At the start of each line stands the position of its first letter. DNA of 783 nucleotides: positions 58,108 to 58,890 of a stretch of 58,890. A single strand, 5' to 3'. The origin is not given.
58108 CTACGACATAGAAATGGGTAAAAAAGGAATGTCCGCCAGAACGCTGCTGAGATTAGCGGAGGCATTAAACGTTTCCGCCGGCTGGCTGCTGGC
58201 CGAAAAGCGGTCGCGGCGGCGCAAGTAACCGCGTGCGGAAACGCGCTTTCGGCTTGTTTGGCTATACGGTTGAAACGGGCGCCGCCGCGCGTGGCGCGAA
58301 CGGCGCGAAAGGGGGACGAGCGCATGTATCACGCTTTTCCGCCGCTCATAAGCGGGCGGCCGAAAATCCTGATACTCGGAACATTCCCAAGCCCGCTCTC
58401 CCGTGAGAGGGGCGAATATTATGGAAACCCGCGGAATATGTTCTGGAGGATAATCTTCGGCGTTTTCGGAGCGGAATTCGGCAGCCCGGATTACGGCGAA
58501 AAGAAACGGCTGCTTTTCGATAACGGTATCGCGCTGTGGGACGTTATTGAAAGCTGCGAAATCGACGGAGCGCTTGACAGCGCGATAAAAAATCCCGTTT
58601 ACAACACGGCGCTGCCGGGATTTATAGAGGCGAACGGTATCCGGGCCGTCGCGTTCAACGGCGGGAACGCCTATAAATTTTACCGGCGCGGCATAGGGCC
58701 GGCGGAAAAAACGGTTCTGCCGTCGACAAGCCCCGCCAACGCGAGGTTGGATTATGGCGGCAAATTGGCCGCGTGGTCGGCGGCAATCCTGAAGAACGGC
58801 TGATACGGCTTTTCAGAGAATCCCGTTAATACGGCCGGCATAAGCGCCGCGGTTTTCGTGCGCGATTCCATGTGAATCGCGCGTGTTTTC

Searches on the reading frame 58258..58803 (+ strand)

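Call 74: search_protein_families(library=pfam, proteins=[window:58258-58803:+], max_evalue=0.01)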
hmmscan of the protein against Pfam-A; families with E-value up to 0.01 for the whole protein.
window:58258-58803:+ (181 aa): 1 family
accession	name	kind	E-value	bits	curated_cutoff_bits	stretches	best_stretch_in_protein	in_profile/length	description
PF03167.25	UDG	-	4.1e-07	30.6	24.3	1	32-166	5-125/141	Uracil DNA glycosylase superfamily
